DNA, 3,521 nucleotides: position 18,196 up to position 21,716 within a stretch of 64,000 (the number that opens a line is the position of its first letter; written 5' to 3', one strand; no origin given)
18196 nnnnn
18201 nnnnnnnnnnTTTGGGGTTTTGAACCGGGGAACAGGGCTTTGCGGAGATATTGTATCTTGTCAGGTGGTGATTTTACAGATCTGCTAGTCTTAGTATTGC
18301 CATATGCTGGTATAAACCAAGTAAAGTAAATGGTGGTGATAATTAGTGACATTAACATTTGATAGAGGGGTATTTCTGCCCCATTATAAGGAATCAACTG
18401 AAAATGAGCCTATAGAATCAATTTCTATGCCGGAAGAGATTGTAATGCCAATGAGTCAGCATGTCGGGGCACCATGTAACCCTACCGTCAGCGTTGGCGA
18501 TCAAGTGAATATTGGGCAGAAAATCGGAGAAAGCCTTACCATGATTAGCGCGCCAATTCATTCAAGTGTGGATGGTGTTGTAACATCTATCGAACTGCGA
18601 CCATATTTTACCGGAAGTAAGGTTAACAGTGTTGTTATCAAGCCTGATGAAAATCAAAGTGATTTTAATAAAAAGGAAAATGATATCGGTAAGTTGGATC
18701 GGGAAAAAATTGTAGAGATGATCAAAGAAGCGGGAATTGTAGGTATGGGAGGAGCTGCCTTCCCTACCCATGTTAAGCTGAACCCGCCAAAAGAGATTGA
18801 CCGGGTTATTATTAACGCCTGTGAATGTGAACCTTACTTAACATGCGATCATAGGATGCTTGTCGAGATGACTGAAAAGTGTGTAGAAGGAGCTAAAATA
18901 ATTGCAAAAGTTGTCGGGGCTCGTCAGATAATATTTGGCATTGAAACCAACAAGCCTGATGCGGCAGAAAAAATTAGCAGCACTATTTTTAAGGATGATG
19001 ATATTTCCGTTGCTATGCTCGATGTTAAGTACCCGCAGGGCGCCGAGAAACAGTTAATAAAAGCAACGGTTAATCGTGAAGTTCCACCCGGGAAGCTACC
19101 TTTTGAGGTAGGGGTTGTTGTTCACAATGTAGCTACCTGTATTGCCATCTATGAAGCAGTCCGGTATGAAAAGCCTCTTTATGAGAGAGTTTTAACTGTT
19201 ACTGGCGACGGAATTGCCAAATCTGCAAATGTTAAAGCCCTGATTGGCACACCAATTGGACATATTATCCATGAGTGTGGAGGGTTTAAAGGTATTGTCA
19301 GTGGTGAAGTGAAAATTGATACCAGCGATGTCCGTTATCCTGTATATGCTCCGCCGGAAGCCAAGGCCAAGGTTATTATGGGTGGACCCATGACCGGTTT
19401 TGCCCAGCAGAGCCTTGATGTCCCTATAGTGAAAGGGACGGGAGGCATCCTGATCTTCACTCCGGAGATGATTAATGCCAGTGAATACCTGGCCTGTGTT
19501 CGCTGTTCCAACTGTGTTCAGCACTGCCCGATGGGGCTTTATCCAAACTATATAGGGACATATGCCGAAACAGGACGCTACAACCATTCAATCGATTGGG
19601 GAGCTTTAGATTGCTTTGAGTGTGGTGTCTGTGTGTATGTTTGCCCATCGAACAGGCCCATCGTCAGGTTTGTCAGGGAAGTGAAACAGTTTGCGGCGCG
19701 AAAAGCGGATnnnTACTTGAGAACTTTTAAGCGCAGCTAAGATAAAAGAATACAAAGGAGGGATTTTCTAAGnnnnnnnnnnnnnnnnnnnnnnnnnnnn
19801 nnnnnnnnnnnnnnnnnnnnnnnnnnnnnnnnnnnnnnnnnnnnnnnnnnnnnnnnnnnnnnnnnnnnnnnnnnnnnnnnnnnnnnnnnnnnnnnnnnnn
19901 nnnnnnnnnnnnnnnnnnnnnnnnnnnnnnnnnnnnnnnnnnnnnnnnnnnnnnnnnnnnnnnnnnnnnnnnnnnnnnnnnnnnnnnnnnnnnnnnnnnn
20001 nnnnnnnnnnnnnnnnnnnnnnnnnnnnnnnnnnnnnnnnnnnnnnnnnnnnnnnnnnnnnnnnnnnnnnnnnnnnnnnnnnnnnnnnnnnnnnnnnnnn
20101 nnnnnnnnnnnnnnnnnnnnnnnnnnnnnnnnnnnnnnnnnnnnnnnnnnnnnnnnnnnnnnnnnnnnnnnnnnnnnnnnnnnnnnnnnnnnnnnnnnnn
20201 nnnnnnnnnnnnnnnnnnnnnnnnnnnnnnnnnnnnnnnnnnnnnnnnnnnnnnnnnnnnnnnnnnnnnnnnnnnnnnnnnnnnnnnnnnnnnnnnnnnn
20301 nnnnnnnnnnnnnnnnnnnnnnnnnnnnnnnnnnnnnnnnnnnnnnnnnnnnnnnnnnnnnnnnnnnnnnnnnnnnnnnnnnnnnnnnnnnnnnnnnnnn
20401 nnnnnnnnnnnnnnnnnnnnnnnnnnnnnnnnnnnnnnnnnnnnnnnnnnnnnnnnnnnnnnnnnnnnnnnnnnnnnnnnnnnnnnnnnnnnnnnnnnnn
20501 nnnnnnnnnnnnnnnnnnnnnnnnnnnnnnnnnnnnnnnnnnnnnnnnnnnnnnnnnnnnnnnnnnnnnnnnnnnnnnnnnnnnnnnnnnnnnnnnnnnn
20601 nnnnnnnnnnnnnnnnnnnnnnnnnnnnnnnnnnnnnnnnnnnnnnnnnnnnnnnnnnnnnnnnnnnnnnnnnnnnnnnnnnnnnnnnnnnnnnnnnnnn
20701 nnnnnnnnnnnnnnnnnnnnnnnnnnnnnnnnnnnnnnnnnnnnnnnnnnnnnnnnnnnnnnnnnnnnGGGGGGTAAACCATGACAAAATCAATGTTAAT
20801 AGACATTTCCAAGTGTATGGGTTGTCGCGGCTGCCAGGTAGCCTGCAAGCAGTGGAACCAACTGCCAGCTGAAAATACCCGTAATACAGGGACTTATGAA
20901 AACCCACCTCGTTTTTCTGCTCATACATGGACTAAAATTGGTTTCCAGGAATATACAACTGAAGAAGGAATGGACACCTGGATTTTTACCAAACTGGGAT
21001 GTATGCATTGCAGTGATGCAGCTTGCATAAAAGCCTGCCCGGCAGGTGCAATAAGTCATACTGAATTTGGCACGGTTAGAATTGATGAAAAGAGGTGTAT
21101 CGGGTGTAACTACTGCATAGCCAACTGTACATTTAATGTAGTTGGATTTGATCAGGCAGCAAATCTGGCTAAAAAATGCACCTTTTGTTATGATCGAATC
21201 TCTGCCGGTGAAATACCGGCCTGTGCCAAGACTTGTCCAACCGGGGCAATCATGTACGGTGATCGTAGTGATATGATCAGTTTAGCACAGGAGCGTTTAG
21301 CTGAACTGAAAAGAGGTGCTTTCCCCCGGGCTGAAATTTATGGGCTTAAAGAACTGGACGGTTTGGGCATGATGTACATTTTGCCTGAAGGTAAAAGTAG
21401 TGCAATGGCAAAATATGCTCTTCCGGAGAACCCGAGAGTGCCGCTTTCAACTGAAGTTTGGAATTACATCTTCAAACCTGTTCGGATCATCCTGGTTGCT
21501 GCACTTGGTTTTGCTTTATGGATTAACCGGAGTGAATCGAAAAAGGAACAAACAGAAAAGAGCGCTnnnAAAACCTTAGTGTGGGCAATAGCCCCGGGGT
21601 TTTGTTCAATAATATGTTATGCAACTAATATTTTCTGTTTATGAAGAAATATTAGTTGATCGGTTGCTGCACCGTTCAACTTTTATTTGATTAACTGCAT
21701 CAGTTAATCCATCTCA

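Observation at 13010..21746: Periplasmic Sec-formate dehydrogenase operon uses RnfC-like and RnfD-like subunits instead of a cytochrome b anchor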

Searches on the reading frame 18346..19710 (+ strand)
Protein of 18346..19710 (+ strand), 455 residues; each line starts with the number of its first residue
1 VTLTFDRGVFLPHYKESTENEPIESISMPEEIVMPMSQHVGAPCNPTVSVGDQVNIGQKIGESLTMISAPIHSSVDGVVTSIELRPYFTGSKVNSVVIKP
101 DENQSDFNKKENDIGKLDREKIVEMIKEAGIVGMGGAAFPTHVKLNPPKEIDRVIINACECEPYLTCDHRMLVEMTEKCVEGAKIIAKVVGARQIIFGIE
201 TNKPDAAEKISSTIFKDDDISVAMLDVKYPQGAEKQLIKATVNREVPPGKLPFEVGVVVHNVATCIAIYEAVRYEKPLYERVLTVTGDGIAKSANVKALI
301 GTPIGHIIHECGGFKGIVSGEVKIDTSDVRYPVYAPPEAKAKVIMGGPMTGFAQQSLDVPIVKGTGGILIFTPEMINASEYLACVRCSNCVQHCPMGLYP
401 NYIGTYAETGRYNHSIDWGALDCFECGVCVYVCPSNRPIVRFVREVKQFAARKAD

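Call 4: search_protein_families(library=pfam, proteins=[window:18346-19710:+], max_evalue=0.01)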
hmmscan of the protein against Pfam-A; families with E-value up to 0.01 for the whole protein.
window:18346-19710:+ (455 aa): 13 families
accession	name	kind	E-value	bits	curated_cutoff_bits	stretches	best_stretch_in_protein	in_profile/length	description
PF01512.22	Complex1_51K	-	1.4e-50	171.5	31.2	1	126-270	1-150/150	Nuo51 FMN-binding domain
PF13375.12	RnfC_N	-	3.1e-34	117.5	25.6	1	4-102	2-100/101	RnfC Barrel sandwich hybrid domain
PF13237.11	Fer4_10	-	1.3e-08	35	25.5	1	382-434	7-53/53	4Fe-4S dicluster domain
PF13187.11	Fer4_9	-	1.4e-07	31.9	27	1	383-436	1-50/52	4Fe-4S dicluster domain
PF12838.12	Fer4_7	-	3.4e-07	31.1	27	1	384-436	2-51/52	4Fe-4S dicluster domain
PF13183.11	Fer4_8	-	8.4e-05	23.5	27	1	382-436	3-67/68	4Fe-4S dicluster domain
PF13534.11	Fer4_17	-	0.0001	23.2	22.2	1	383-436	1-59/61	4Fe-4S dicluster domain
PF13746.11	Fer4_18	-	0.0002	22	27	0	419-436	57-74/114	4Fe-4S dicluster domain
PF12797.12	Fer4_2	-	0.00035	20.8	24.5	0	422-435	9-22/22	4Fe-4S binding domain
PF00037.32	Fer4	-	0.00056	20.1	21.1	0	383-397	7-21/24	4Fe-4S binding domain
PF10531.15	SLBB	-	0.0013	19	27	1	283-315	2-33/55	SLBB domain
PF12800.12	Fer4_4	-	0.002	18.8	24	0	422-434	3-15/17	4Fe-4S binding domain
PF14697.11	Fer4_21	-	0.0044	17.6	35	0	383-435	7-53/59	4Fe-4S dicluster domain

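Call 5: search_protein_families(library=ncbifam, proteins=[window:18346-19710:+], max_evalue=0.001)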
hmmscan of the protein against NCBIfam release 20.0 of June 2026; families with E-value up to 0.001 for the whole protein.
window:18346-19710:+ (455 aa): 15 families
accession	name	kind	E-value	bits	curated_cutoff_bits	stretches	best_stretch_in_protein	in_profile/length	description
TIGR01945.1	rnfC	subfamily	3.7e-147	490.4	245.95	2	3-315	2-318/435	RnfABCDGE type electron transport complex subunit C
NF003454.1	PRK05035.1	equivalog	1.4e-127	426.5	345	2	5-312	6-318/556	electron transport complex subunit RsxC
NF041837.1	rnfC_Methano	equivalog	4.5e-73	246.6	650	2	217-449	216-425/438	Rnf electron transport complex subunit RnfC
TIGR04481.1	PR_assoc_PrdC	equivalog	1.2e-62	212.1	490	2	33-316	2-273/425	proline reductase-associated electron transfer protein PrdC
NF003761.0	PRK05352.1-4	equivalog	2.5e-19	69.3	450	2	47-311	47-292/449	Na(+)-translocating NADH-quinone reductase subunit A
TIGR01959.1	nuoF_fam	equivalog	2.3e-11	42.7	558.65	1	95-203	11-123/410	NADH-quinone oxidoreductase subunit NuoF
TIGR01936.1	nqrA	equivalog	2.6e-11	43.1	321.05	1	19-208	16-201/446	NADH:ubiquinone reductase (Na(+)-transporting) subunit A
NF010120.0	PRK13596.1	equivalog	3.8e-08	32.3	389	1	103-197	25-123/433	NADH-quinone oxidoreductase subunit NuoF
NF008436.0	PRK11278.1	equivalog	1.1e-07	31.2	749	1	101-214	30-148/448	NADH-quinone oxidoreductase subunit NuoF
NF045874.1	Vhu_polyferre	exception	5.5e-06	25.4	600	1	378-436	288-344/381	F420-non-reducing hydrogenase associated-polyferredoxin VhuB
TIGR00314.1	cdhA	equivalog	1.7e-05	22.8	781.3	1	382-447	399-463/784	CO dehydrogenase/acetyl-CoA synthase complex subunit alpha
NF003758.0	PRK05352.1-1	equivalog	2.8e-05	23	850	1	43-225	42-215/468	Na(+)-translocating NADH-quinone reductase subunit A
NF003759.0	PRK05352.1-2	equivalog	5.6e-05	22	505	1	19-310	16-290/447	Na(+)-translocating NADH-quinone reductase subunit A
TIGR02512.1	FeFe_hydrog_A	subfamily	0.00026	20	405.95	1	382-436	7-65/375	[FeFe] hydrogenase, group A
TIGR04041.1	activase_YjjW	hypoth_equivalog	0.00048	19.6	250.2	0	382-436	41-85/276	YjjW family glycine radical enzyme activase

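Call 42: search_solved_structures(query=window:18346-19710:+, max_evalue=0.00001, show_alignments=2)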
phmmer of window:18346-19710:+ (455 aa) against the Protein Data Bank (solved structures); distinct sequences matched with E-value up to 0.00001: 4.
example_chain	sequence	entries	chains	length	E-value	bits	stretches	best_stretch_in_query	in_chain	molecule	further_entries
7zc6_C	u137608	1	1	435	6.2e-113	381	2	3-314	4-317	RnfC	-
9eri_C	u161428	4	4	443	1.4e-104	353.5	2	4-315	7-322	Na(+)-translocating ferredoxin:NAD(+) oxidoreductase complex subunit C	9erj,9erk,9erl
8ahx_C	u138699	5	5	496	9.2e-84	284.9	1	8-447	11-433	Ion-translocating oxidoreductase complex subunit C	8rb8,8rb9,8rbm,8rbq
8qby_F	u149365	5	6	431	3.5e-06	29.2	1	118-195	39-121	NADH-quinone oxidoreductase subunit F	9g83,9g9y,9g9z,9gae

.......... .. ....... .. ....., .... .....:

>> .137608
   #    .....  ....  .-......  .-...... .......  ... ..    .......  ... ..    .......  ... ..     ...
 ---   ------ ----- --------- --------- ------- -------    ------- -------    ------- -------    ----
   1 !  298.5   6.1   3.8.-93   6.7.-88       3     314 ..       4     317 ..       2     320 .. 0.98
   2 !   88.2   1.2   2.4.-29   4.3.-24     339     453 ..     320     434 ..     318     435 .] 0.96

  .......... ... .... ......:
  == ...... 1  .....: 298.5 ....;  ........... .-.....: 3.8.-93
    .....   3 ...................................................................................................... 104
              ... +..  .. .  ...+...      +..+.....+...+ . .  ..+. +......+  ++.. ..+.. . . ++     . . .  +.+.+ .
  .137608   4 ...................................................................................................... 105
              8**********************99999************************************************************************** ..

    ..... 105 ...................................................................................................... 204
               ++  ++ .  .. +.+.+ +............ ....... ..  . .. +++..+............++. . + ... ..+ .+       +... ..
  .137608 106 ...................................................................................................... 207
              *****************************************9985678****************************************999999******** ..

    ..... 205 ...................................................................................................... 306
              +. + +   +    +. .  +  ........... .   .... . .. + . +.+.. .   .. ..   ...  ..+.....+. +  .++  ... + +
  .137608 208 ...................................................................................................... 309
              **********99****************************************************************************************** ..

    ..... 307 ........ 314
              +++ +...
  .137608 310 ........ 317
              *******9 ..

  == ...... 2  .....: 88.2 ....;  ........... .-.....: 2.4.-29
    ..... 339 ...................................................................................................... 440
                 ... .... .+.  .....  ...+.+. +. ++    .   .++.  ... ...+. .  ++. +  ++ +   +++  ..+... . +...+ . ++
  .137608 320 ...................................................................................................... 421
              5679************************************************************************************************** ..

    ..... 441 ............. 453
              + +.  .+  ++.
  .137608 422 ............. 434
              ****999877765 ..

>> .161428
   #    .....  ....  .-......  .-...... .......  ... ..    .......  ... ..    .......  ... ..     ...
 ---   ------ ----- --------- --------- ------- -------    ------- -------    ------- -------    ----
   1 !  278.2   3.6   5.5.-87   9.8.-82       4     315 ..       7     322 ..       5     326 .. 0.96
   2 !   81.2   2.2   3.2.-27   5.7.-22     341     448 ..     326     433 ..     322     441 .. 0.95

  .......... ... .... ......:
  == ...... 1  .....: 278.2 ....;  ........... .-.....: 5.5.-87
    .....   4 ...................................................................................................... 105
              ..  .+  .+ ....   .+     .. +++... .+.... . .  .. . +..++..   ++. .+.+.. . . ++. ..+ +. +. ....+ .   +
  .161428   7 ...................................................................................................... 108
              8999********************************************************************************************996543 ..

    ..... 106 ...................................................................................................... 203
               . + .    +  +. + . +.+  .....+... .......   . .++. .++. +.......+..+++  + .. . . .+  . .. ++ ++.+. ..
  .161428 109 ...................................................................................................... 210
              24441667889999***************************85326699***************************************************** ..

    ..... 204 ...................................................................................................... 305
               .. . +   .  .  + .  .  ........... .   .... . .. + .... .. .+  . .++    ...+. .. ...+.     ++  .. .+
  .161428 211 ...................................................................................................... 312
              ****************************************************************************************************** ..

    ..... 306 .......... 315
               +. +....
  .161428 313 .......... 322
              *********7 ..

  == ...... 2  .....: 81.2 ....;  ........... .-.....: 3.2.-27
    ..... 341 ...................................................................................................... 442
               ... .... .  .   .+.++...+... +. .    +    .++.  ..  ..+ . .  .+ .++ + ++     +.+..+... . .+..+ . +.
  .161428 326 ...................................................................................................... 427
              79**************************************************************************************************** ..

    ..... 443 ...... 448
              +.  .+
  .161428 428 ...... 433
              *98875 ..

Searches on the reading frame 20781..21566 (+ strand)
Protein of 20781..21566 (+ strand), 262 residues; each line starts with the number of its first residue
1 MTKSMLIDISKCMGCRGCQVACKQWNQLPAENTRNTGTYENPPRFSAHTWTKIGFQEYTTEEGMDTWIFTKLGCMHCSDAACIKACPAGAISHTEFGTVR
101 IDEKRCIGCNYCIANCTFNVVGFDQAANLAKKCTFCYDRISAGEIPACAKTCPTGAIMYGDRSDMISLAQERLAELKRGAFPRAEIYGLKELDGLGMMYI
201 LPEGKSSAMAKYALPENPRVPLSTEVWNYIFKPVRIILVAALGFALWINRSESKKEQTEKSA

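Call 4: search_protein_families(library=pfam, proteins=[window:20781-21566:+], max_evalue=0.01)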
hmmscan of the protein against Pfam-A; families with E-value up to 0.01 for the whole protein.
window:20781-21566:+ (262 aa): 10 families
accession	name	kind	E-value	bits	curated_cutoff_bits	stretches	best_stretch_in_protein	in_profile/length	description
PF13247.11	Fer4_11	-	4.7e-22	78.5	26.2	1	66-162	2-100/100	4Fe-4S dicluster domain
PF12838.12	Fer4_7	-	5.1e-13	49.7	27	3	74-120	2-52/52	4Fe-4S dicluster domain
PF13187.11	Fer4_9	-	2.6e-08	34.2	27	2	74-117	2-48/52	4Fe-4S dicluster domain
PF13237.11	Fer4_10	-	6.8e-08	32.8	25.5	2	71-116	6-52/53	4Fe-4S dicluster domain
PF12837.12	Fer4_6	-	7.9e-08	32.3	25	1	99-120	2-23/24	4Fe-4S binding domain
PF00037.32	Fer4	-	2.1e-07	30.9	21.1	1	100-120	2-22/24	4Fe-4S binding domain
PF12797.12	Fer4_2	-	4e-07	30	24.5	2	5-23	3-21/22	4Fe-4S binding domain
PF25160.1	LdpA_Fe-S-bd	-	6.1e-05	23.1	27.6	1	80-120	7-42/49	LdpA Fe-S cluster-binding domain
PF13484.11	Fer4_16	-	7.3e-05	23.9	30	0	74-97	2-22/66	4Fe-4S double cluster binding domain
PF14697.11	Fer4_21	-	0.00047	20.7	35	1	74-117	8-52/59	4Fe-4S dicluster domain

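Call 5: search_protein_families(library=ncbifam, proteins=[window:20781-21566:+], max_evalue=0.001)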
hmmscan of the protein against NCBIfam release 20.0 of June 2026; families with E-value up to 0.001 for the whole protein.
window:20781-21566:+ (262 aa): 40 families (the best 25 are shown)
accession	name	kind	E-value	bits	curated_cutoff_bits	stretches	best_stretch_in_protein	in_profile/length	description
TIGR01582.1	FDH-beta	equivalog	8.7e-70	235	334.7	1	5-242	24-261/283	formate dehydrogenase subunit beta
NF045715.1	sulf_resp_HmcB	equivalog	4.6e-45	154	420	1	3-206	37-240/307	sulfate respiration complex iron-sulfur protein HmcB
NF008134.0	PRK10882.1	equivalog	3.6e-43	147.9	263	1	4-186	40-234/329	hydrogenase 2 operon protein HybA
TIGR02951.1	DMSO_dmsB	equivalog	1.2e-32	113.2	214.1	1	5-162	4-153/161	DMSO/selenate family reductase complex B subunit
NF011569.0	PRK14993.1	equivalog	3.7e-29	101.9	416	1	4-175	45-201/244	tetrathionate reductase subunit TtrB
TIGR03149.1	cyt_nit_nrfC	equivalog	3.8e-28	98.4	377.6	1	4-173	40-195/225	cytochrome c nitrite reductase Fe-S protein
TIGR03478.1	DMSO_red_II_bet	subfamily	3.8e-26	91.8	480.7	1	67-223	124-276/321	DMSO reductase family type II enzyme, iron-sulfur subunit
NF045797.1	DsrO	equivalog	8.5e-25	87.5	200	1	4-175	45-215/235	sulfate reduction electron transfer complex DsrMKJOP subunit DsrO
NF038355.1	FDH3_beta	equivalog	2.3e-24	86.4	240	2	58-136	38-121/180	formate dehydrogenase FDH3 subunit beta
NF041715.1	arsenate_red_ArrB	equivalog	7.1e-24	84.6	450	2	2-126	2-109/233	arsenate respiratory reductase iron-sulfur subunit ArrB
NF042979.1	EthbenzDh_ebdB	equivalog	1.2e-23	83.5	740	1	72-233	151-306/354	ethylbenzene dehydrogenase subunit beta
TIGR01660.1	narH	equivalog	2.6e-19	69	524.05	1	74-159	183-268/492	nitrate reductase subunit beta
NF041782.1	mnquin_red_QrcC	equivalog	4.2e-18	65.9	400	1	4-123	2-118/239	menaquinone reductase iron-sulfur cluster-binding subunit QrcC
NF007658.0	PRK10330.1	equivalog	5.9e-18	65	260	1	69-172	53-167/181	electron transport protein HydN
NF009451.0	PRK12809.1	equivalog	8.4e-17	60.7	1154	1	1-172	1-149/639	formate-dependent uric acid utilization protein YgfT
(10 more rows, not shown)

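Call 56: search_solved_structures(query=window:20781-21566:+, max_evalue=1e-10, show_alignments=1)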
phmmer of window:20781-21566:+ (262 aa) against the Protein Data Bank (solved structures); distinct sequences matched with E-value up to 1e-10: 23.
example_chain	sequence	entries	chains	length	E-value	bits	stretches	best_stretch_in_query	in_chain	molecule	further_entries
1kqf_B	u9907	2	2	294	1.5e-64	220.9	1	5-236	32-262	FORMATE DEHYDROGENASE, NITRATE-INDUCIBLE, IRON-SULFUR SUBUNIT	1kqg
6sdr_B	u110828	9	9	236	6.7e-41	143.3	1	2-184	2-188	Formate dehydrogenase, beta subunit, putative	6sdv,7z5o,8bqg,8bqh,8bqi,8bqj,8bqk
30gj_B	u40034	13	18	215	7.1e-41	143.2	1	2-184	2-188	Formate dehydrogenase, beta subunit, putative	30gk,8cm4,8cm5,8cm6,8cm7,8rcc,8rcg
8rc8_B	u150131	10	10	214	1.3e-40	142.3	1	3-184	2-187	Formate dehydrogenase, beta subunit, putative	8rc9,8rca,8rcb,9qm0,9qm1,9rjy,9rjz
1h0h_B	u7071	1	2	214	2.3e-34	121.9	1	3-182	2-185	FORMATE DEHYDROGENASE SUBUNIT BETA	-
2vpw_B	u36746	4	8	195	5.5e-26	94.4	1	72-174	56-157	NRFC PROTEIN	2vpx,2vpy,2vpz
2ivf_B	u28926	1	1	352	5.8e-25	91.1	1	71-233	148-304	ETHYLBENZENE DEHYDROGENASE BETA-SUBUNIT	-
4ydd_B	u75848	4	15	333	3.1e-21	78.9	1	55-238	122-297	DMSO reductase family type II enzyme, iron-sulfur subunit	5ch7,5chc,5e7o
6cz7_B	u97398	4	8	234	3.1e-20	75.5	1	4-127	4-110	4Fe-4S ferredoxin, iron-sulfur binding domain protein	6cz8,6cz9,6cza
1q16_B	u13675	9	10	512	1.1e-19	73.8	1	71-159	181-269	Respiratory nitrate reductase 1 beta chain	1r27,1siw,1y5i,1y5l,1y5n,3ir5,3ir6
1y4z_B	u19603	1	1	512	6.2e-19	71.3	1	71-159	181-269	Respiratory nitrate reductase 1 beta chain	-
3egw_B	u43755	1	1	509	7.3e-19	71.1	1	71-159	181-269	Respiratory nitrate reductase 1 beta chain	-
9vap_B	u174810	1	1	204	4.1e-16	62.1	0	60-136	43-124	4Fe-4S dicluster domain-containing protein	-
9mqx_E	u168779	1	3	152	1.7e-14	56.7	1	71-171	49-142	Fe-S-cluster-containing hydrogenase subunit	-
4v4c_B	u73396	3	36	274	2.6e-14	56.1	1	5-154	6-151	Pyrogallol hydroxytransferase small subunit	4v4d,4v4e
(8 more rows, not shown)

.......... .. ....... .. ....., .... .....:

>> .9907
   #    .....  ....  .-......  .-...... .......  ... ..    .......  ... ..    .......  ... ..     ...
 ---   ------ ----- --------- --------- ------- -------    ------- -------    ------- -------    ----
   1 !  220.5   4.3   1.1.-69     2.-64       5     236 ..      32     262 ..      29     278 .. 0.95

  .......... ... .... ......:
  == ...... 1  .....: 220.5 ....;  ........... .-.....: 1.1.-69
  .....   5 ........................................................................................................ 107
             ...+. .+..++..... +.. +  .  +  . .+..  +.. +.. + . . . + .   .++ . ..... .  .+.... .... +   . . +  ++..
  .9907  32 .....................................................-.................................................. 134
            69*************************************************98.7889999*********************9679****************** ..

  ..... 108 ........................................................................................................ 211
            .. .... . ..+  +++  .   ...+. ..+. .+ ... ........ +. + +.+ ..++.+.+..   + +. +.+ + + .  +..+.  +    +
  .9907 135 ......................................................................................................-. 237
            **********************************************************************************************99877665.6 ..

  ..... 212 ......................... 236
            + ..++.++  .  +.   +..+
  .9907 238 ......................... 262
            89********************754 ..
